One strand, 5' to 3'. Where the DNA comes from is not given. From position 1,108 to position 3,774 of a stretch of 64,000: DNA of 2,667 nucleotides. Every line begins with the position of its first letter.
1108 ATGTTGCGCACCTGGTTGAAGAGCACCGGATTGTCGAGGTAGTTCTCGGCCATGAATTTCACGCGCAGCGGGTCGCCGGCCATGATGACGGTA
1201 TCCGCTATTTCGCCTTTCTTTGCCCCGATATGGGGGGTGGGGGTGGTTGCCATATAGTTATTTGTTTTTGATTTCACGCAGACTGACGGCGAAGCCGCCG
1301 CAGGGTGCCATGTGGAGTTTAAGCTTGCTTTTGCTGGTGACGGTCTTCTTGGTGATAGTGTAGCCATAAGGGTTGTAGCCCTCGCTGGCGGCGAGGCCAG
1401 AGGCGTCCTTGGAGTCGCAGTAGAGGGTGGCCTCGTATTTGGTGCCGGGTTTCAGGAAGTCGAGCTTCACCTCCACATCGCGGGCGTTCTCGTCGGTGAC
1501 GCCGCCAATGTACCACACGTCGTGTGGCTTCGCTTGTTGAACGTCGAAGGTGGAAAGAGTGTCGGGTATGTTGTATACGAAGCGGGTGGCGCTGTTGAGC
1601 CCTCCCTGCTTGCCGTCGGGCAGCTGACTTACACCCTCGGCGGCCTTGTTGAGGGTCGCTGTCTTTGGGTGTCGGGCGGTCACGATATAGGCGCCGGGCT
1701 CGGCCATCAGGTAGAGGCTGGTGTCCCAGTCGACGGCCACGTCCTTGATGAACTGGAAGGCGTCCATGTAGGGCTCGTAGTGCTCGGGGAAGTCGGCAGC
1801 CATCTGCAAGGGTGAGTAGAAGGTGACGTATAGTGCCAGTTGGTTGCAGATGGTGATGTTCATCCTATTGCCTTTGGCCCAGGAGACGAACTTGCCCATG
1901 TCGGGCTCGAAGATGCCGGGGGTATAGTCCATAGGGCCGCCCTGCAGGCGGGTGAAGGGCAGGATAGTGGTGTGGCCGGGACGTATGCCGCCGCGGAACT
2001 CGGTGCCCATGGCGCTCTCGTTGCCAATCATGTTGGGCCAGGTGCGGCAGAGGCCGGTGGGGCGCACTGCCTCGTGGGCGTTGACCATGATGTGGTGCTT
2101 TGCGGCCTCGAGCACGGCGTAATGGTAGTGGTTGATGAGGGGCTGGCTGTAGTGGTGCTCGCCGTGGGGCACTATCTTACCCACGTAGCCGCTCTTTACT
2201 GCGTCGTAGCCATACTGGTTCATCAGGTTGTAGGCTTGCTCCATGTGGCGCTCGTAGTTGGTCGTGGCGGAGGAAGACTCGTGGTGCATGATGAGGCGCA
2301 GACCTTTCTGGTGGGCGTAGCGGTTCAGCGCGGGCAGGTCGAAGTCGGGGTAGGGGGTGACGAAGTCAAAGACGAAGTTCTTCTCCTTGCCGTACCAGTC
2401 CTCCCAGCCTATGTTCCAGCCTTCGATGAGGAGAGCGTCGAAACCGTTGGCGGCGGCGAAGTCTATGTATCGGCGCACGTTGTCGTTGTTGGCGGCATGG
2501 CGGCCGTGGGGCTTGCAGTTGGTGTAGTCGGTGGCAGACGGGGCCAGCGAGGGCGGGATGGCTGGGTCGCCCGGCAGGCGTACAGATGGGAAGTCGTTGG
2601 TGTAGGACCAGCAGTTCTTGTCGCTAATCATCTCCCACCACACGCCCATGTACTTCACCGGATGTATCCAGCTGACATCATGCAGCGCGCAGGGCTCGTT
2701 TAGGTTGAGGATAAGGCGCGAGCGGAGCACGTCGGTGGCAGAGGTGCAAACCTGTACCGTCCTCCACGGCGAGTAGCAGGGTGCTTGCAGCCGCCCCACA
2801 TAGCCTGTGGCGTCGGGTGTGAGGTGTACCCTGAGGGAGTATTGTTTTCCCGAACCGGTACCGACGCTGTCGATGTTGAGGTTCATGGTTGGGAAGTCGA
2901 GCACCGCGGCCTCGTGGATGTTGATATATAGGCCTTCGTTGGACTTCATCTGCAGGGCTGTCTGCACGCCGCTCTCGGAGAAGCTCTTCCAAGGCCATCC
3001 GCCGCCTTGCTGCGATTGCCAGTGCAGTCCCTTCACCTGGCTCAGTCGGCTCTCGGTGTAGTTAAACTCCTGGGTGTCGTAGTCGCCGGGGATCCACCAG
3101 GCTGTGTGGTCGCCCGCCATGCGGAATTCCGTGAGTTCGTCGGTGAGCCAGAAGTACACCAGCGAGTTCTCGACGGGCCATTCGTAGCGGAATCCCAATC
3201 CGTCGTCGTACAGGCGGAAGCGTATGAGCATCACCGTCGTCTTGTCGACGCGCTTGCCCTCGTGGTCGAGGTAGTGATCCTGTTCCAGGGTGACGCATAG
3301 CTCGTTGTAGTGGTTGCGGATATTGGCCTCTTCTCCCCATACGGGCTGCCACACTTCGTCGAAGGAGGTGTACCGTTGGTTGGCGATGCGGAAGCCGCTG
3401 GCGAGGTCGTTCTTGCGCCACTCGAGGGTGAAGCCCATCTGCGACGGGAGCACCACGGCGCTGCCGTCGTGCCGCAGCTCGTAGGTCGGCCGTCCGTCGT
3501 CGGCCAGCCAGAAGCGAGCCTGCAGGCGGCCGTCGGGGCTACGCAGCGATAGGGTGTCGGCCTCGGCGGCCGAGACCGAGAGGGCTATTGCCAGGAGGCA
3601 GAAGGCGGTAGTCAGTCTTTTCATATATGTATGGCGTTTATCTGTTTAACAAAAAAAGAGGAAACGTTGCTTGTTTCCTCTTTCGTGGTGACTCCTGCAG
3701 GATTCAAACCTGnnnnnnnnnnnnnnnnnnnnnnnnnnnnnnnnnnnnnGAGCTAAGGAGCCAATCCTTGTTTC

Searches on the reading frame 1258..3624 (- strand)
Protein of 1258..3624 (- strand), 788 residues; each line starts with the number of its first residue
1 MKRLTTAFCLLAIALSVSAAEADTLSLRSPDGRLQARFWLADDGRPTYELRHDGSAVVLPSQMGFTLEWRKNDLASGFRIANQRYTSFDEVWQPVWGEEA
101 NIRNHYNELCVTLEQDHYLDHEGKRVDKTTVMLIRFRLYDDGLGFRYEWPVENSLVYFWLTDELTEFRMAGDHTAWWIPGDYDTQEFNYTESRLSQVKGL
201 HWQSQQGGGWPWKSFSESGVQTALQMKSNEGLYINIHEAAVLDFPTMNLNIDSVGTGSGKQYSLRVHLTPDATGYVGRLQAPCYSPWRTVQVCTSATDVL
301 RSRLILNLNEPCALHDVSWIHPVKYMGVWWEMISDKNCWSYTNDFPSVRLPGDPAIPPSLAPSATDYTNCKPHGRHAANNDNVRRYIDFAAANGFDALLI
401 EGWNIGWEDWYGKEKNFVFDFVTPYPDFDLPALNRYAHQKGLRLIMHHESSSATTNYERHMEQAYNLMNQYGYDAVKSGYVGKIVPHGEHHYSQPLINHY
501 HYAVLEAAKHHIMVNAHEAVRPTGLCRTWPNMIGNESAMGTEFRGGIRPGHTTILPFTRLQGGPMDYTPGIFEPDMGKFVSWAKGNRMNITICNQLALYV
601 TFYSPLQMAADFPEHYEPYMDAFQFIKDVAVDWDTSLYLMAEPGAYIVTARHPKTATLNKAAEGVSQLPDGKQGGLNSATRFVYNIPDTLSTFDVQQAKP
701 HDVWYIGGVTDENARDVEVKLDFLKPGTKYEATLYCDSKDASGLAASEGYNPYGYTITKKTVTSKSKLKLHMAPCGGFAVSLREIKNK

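Call 38: find_encoding_contigs(protein=window:1258-3624:-, flank=10000, max_places=3)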
Protein window:1258-3624:- (788 aa): 3 contigs read that carry it; 1 place shown.
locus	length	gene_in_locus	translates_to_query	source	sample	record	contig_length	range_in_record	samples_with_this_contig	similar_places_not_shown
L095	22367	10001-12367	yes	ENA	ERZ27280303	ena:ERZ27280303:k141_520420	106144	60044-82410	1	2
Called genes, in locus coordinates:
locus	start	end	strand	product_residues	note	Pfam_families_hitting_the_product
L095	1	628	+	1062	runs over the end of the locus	PF00873:ACR_tran, PF03176:MMPL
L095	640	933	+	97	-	PF00543:P-II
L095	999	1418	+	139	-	PF07973:tRNA_SAD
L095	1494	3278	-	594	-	PF00501:AMP-binding, PF23562:AMP-binding_C_3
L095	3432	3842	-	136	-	-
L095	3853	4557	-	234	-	PF09365:DUF2461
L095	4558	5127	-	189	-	-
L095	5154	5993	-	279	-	PF01261:AP_endonuc_2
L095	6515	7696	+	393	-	PF13506:Glyco_transf_21, PF00535:Glycos_transf_2, PF13641:Glyco_tranf_2_3 (weak)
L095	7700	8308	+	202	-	PF04542:Sigma70_r2, PF08281:Sigma70_r4_2, PF04545:Sigma70_r4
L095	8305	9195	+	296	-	-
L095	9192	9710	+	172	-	PF13673:Acetyltransf_10, PF00583:Acetyltransf_1, PF13508:Acetyltransf_7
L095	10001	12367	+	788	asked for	PF14508:GH97_N, PF10566:Glyco_hydro_97, PF14509:GH97_C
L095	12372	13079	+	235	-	PF01048:PNP_UDP_1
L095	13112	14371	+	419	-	PF00375:SDF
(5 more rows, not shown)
